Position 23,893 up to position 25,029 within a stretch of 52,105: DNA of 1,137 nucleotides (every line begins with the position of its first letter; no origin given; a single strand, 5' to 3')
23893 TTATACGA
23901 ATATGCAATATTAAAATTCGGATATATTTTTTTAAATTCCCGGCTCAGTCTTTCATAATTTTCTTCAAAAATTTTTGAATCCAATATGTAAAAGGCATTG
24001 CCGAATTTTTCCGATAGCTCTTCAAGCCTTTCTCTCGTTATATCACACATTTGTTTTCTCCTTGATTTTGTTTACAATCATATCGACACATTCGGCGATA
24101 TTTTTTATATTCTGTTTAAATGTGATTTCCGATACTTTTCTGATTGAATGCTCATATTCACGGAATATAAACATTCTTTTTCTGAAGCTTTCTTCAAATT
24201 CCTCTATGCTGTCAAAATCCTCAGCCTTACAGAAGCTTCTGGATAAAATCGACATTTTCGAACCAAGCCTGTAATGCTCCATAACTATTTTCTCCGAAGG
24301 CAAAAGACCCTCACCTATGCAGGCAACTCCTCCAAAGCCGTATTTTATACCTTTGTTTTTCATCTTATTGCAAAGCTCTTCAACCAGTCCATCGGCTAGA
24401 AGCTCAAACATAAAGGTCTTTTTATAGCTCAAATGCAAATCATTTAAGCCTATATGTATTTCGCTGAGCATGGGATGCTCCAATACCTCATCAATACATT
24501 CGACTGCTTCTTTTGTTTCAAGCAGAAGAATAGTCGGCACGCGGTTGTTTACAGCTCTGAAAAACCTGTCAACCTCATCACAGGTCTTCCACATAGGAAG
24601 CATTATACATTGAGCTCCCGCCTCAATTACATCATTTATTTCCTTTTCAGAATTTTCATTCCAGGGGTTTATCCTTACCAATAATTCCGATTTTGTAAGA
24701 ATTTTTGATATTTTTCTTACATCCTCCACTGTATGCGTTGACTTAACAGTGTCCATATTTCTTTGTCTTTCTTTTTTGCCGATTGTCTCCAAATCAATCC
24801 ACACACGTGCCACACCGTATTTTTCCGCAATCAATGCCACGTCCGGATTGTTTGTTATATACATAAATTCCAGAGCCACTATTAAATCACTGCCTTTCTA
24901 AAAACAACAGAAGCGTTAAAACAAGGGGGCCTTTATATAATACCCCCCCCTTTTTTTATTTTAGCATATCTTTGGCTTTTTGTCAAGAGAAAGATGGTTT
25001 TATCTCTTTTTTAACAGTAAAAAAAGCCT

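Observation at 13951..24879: Aldolase, class IV aminotransferase, fold-III decarboxylase and ATP-grasp: a candidate pathway making an amine and ligating it to a uronic acid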

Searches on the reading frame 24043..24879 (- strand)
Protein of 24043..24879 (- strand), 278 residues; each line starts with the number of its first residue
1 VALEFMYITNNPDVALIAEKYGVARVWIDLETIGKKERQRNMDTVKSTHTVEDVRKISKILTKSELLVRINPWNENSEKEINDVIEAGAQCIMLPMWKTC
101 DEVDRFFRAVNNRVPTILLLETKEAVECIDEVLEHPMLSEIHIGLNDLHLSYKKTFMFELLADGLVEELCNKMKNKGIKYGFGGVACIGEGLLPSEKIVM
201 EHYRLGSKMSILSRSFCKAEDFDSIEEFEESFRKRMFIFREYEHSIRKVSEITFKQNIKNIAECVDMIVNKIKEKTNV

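Call 3: search_protein_families(library=pfam, proteins=[window:24043-24879:-])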
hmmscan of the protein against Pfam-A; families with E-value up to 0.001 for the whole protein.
window:24043-24879:- (278 aa): 1 family
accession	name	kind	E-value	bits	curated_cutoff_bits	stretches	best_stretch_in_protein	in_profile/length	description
PF03328.21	HpcH_HpaI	-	6.6e-09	35.8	25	1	10-153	9-159/221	HpcH/HpaI aldolase/citrate lyase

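Call 6: search_protein_families(library=ncbifam, proteins=[window:24043-24879:-], max_evalue=0.01)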
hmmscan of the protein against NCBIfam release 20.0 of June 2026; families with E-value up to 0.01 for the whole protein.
window:24043-24879:- (278 aa): 1 family
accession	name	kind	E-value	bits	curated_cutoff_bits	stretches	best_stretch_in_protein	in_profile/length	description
NF007521.0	PRK10128.1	equivalog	0.0049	16.4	441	0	103-151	135-183/267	2-keto-3-deoxy-L-rhamnonate aldolase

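Call 7: search_solved_structures(query=window:24043-24879:-, max_evalue=1, show_alignments=2)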
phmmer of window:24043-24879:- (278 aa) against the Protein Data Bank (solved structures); distinct sequences matched with E-value up to 1: 11.
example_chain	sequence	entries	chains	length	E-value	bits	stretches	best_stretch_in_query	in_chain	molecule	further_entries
2vws_A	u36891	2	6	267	0.032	16.7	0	102-151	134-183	YFAU, 2-KETO-3-DEOXY SUGAR ALDOLASE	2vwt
4b5s_A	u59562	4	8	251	0.16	14.4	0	72-110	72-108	4-HYDROXY-2-OXO-HEPTANE-1,7-DIOATE ALDOLASE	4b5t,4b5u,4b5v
4b5x_A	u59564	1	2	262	0.19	14.1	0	72-110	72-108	4-HYDROXY-2-OXO-HEPTANE-1,7-DIOATE ALDOLASE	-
4b5w_A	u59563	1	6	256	0.25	13.8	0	72-110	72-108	4-HYDROXY-2-OXO-HEPTANE-1,7-DIOATE ALDOLASE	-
2v5j_A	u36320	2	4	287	0.25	13.8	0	72-110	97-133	2,4-DIHYDROXYHEPT-2-ENE-1,7-DIOIC ACID ALDOLASE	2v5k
7nr1_A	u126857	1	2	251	0.79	12.1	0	112-152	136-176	HpcH/HpaI aldolase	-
7nnk_A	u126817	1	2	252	0.8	12.1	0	112-152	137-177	HpcH/HpaI aldolase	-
6r62_A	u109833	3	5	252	0.81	12.1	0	112-152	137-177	HpcH/HpaI aldolase | hydroxyketoacid aldolase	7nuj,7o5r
7o5i_A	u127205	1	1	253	0.82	12.1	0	112-152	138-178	HpcH/HpaI aldolase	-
7o5w_AAA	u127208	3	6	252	0.83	12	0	112-152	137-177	HpcH/HpaI aldolase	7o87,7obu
8adq_A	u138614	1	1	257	0.86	12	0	112-152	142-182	HpcH/HpaI aldolase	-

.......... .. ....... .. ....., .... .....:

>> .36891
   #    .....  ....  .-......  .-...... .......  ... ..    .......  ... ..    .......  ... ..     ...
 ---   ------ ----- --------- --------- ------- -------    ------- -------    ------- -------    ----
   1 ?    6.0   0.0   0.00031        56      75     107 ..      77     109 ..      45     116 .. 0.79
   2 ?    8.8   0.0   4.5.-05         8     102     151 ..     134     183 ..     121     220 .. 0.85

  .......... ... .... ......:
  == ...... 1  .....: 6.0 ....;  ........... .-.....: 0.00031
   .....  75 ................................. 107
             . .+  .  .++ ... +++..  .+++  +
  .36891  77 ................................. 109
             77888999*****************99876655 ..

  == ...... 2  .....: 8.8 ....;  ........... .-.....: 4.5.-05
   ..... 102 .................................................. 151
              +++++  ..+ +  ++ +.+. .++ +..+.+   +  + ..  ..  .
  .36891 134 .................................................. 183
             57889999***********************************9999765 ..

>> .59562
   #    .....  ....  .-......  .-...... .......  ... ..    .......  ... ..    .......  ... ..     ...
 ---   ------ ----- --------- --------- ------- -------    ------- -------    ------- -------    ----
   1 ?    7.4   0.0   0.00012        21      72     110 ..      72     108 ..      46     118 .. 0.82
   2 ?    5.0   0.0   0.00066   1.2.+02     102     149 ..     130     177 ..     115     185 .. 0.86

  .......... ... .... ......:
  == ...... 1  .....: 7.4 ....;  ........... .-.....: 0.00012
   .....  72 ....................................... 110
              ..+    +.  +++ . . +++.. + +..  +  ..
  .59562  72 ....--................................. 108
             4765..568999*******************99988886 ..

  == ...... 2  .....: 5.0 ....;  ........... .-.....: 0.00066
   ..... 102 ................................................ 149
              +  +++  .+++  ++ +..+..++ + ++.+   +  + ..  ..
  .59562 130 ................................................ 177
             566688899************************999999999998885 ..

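Call 11: find_homologous_proteins(query=window:24043-24879:-, max_evalue=0.001)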
Query window:24043-24879:- (278 aa): 8000 proteins with E <= 0.001 among 8000 candidates; the best 120 are listed.
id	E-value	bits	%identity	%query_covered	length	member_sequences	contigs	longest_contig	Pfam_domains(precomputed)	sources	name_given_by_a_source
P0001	1.2e-177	607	100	98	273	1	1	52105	PF03328.21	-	-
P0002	7.9e-115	401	64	100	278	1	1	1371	PF03328.21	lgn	-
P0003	8.2e-114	397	62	100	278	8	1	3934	PF03328.21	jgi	-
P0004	4.7e-113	395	62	100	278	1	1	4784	PF03328.21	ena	-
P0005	8.7e-113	394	61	100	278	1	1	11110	PF03328.21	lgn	-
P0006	1.4e-111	390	65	100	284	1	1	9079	PF03328.21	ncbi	-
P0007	7.1e-111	388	67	96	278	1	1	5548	PF03328.21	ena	-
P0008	1.4e-110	387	64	98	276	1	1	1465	PF03328.21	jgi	jgi:hypothetical protein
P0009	1.6e-110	387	64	98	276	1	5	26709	PF03328.21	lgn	-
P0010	1.8e-110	386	64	98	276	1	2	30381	PF03328.21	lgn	-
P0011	2.6e-110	386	64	100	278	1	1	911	PF03328.21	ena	-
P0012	3.0e-110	386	64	98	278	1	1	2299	PF03328.21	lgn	-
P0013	3.3e-110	385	63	99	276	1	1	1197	PF03328.21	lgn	-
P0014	5.1e-110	385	65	100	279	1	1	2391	PF03328.21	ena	-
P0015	5.9e-110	385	62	99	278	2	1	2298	PF03328.21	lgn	-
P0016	7.5e-110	384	63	100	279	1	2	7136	PF03328.21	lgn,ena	-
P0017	7.5e-110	384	64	99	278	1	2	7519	PF03328.21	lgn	-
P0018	9.9e-110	384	64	100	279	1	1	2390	PF03328.21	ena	-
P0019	1.0e-109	384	64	99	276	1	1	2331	PF03328.21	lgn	-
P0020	1.1e-109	384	63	100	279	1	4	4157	PF03328.21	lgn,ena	-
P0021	1.2e-109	384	65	99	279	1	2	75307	PF03328.21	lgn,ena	-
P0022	1.2e-109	384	65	99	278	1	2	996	PF03328.21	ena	-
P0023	1.7e-109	383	63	99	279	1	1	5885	PF03328.21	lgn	-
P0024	2.0e-109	383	64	100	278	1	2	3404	PF03328.21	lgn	-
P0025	3.3e-109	382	63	100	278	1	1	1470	PF03328.21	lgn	-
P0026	4.3e-109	382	64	100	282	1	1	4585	PF03328.21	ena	-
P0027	4.5e-109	382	64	98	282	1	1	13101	PF03328.21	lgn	-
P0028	4.5e-109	382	64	99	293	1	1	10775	PF03328.21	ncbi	-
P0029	5.7e-109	381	62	100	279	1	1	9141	PF03328.21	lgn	-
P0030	6.3e-109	381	64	100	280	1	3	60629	PF03328.21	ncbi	-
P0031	6.4e-109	381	65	96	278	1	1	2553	PF03328.21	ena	-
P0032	7.7e-109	381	64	99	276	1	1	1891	PF03328.21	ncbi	-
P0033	8.3e-109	381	63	100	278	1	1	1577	PF03328.21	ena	-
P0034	8.8e-109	381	63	97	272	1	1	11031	PF03328.21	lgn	-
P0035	9.5e-109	381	62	100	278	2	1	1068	PF03328.21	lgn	-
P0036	9.7e-109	381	63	100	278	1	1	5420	PF03328.21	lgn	-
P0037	1.2e-108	380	63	99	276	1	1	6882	PF03328.21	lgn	-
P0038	1.2e-108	380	64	97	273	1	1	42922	PF03328.21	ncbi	-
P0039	1.9e-108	380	63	100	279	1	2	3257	PF03328.21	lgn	-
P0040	2.4e-108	379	64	99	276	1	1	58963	PF03328.21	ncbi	-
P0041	2.4e-108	379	66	96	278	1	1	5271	PF03328.21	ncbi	-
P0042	2.6e-108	379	63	98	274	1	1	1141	PF03328.21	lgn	-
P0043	3.0e-108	379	64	99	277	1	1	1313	PF03328.21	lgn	-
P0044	4.0e-108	379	62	99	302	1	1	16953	PF03328.21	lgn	-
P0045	4.0e-108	379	63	100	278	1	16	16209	PF03328.21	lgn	-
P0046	4.1e-108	379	62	100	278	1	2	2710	PF03328.21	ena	-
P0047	5.4e-108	378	63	98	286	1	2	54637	PF03328.21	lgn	-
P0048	5.6e-108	378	63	98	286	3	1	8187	PF03328.21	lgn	-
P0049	5.7e-108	378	64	92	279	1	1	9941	PF03328.21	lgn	-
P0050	6.4e-108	378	62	100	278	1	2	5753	PF03328.21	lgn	-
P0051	6.7e-108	378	62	99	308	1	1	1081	PF03328.21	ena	-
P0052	7.5e-108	378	65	99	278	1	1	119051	PF03328.21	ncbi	-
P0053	8.0e-108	378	61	99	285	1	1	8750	PF03328.21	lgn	-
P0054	9.3e-108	377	63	96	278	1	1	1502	PF03328.21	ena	-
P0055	1.0e-107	377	63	98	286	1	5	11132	PF03328.21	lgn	-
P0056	1.3e-107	377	63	96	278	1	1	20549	PF03328.21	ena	-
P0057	1.5e-107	377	64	99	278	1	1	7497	PF03328.21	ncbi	-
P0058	1.5e-107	377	63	100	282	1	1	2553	PF03328.21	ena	-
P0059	1.6e-107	377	64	99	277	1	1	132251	PF03328.21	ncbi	-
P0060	1.6e-107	377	62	99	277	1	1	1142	PF03328.21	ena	-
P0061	1.7e-107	377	64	100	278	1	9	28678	PF03328.21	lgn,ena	-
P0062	1.7e-107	377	64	99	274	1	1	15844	PF03328.21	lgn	-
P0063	1.8e-107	377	63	99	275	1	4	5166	PF03328.21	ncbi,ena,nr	ncbi:MAG: aldolase [Clostridia bacterium]|nr:aldolase [Clostridia bacterium]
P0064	1.9e-107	376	64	100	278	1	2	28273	PF03328.21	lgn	-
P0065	2.2e-107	376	61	99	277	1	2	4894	PF03328.21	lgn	-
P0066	2.2e-107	376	64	100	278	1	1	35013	PF03328.21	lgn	-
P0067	2.5e-107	376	63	99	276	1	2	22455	PF03328.21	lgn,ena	-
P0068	2.6e-107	376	64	99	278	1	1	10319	PF03328.21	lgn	-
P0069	3.5e-107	376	64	99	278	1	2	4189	PF03328.21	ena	-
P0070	3.6e-107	376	63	96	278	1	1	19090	PF03328.21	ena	-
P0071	3.8e-107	375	63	99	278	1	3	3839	PF03328.21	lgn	-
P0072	3.8e-107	375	64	99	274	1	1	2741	PF03328.21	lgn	-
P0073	3.8e-107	375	64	99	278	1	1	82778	PF03328.21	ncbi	-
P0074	4.5e-107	375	62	100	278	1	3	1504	PF03328.21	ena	-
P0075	4.9e-107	375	64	100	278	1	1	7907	PF03328.21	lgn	-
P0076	6.8e-107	375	64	100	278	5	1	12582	PF03328.21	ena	-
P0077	7.3e-107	375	64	99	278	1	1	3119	PF03328.21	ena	-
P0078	8.4e-107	374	62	100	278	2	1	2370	PF03328.21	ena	-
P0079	8.7e-107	374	63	99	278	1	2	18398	PF03328.21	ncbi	-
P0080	8.9e-107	374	60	99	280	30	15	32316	PF03328.21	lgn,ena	-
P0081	9.9e-107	374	64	100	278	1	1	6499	PF03328.21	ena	-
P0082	1.2e-106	374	62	99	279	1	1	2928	PF03328.21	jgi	jgi:2-keto-3-deoxy-L-rhamnonate aldolase RhmA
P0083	1.3e-106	374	63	98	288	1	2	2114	PF03328.21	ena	-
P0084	1.4e-106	374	63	99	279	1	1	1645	PF03328.21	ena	-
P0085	1.4e-106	374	62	100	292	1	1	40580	PF03328.21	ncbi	-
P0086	1.5e-106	374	63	100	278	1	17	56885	PF03328.21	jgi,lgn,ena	-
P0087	1.5e-106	373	63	99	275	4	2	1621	PF03328.21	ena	-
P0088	1.7e-106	373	61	99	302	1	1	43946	PF03328.21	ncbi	-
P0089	1.8e-106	373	63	100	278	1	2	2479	PF03328.21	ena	-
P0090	1.9e-106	373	64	99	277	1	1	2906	PF03328.21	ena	-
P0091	1.9e-106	373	64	99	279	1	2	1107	PF03328.21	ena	-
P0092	1.9e-106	373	63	99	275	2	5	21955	PF03328.21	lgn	-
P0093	2.2e-106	373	62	98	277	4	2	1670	PF03328.21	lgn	-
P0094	2.2e-106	373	63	98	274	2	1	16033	PF03328.21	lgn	-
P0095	2.4e-106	373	63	98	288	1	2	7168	PF03328.21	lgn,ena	-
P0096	2.5e-106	373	61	99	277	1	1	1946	PF03328.21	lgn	-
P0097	2.6e-106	373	63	98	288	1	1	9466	PF03328.21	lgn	-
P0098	2.7e-106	373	61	99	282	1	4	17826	PF03328.21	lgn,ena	-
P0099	2.8e-106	373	63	100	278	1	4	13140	PF03328.21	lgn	-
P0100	2.8e-106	373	62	99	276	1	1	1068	PF03328.21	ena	-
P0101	2.8e-106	373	61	99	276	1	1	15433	PF03328.21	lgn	-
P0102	2.9e-106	373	65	99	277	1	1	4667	PF03328.21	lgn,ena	-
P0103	3.0e-106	373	62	100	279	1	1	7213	PF03328.21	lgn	-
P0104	3.5e-106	372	62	99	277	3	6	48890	PF03328.21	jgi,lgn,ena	-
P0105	3.7e-106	372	63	98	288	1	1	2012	PF03328.21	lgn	-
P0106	3.7e-106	372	61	99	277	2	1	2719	PF03328.21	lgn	-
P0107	3.7e-106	372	62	100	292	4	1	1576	PF03328.21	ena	-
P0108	4.1e-106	372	64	99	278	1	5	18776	PF03328.21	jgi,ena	-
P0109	4.1e-106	372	62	100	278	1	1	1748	PF03328.21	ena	-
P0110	4.3e-106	372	61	99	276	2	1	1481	PF03328.21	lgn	-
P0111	4.7e-106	372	64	99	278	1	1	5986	PF03328.21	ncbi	-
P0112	4.8e-106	372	61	99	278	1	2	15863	PF03328.21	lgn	-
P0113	5.5e-106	372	62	100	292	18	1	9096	PF03328.21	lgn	-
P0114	5.8e-106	372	64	99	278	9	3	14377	PF03328.21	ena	-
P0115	5.8e-106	372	62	98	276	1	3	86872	PF03328.21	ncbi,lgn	-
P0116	5.8e-106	372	62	99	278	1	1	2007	PF03328.21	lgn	-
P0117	6.8e-106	371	60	99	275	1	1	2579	PF03328.21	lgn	-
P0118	7.2e-106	371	63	100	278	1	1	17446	PF03328.21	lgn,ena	-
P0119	7.7e-106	371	60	99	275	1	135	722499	PF03328.21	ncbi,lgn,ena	-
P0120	8.9e-106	371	61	99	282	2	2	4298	PF03328.21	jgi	-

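Call 12: find_encoding_contigs(protein=P0119, flank=10000, max_places=3)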
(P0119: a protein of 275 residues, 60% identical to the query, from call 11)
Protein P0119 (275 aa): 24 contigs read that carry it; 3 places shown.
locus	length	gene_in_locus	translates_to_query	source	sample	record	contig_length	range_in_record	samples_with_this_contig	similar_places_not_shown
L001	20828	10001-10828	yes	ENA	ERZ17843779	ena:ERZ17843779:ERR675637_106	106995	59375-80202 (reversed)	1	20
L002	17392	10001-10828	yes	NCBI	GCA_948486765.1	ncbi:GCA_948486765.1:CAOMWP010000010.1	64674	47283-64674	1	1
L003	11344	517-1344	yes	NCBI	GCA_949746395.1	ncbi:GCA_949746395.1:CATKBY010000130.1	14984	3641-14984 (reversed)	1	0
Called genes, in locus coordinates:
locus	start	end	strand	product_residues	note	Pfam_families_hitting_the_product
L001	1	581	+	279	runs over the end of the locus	PF02811:PHP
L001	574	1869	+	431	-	PF04294:VanW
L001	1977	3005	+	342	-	PF02504:FA_synthesis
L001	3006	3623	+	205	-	PF14622:Ribonucleas_3_3, PF00636:Ribonuclease_3, PF00035:dsrm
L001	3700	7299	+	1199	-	PF02463:SMC_N, PF13175:AAA_15, PF13304:AAA_21 (faint), PF13476:AAA_23, PF13555:AAA_29 (faint), PF23649:FKBP15 (faint), PF06470:SMC_hinge, PF13870:CCDC113_CCDC96_CC (weak)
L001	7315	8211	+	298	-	PF02881:SRP54_N, PF13401:AAA_22 (faint), PF00448:SRP54, PF13604:AAA_30 (weak)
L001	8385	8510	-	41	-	-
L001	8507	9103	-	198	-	PF00210:Ferritin (weak), PF02915:Rubrerythrin, PF21349:RUBY_RBDX (weak)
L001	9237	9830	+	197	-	PF13189:Cytidylate_kin2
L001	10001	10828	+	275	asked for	PF03328:HpcH_HpaI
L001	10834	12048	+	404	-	PF01168:Ala_racemase_N (weak), PF02784:Orn_Arg_deC_N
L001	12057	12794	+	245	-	PF02397:Bac_transf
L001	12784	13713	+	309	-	PF01063:Aminotran_4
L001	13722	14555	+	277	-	PF00535:Glycos_transf_2, PF10111:Glyco_tranf_2_2, PF13641:Glyco_tranf_2_3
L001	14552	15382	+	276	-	PF04991:LicD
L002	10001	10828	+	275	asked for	PF03328:HpcH_HpaI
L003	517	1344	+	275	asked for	PF03328:HpcH_HpaI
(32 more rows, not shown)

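Call 13: find_encoding_contigs(protein=P0059, flank=10000, max_places=2)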
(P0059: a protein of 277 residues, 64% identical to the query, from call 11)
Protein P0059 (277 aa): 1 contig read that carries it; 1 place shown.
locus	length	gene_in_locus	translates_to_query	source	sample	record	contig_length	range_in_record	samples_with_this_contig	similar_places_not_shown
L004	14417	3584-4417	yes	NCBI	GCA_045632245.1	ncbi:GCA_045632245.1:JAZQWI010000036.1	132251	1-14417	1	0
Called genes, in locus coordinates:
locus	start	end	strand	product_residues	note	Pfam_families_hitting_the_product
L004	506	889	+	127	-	PF00903:Glyoxalase, PF13669:Glyoxalase_4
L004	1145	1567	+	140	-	PF05025:RbsD_FucU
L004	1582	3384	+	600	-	PF07881:Fucose_iso_N1, PF07882:Fucose_iso_N2, PF02952:Fucose_iso_C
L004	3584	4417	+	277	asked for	PF03328:HpcH_HpaI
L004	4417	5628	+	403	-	PF00278:Orn_DAP_Arg_deC (weak), PF01168:Ala_racemase_N (weak), PF02784:Orn_Arg_deC_N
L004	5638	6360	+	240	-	PF02397:Bac_transf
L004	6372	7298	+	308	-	PF01063:Aminotran_4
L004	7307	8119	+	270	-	PF00535:Glycos_transf_2, PF13641:Glyco_tranf_2_3 (weak)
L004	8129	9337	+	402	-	PF13692:Glyco_trans_1_4, PF00534:Glycos_transf_1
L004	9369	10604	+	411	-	PF04932:Wzy_C (weak)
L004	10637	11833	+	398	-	PF03071:GNT-I (weak)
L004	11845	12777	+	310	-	PF14305:ATPgrasp_TupA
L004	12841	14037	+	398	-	-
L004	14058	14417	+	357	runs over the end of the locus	PF04321:RmlD_sub_bind, PF01073:3Beta_HSD, PF01370:Epimerase, PF02719:Polysacc_synt_2, PF07993:NAD_binding_4, PF16363:GDP_Man_Dehyd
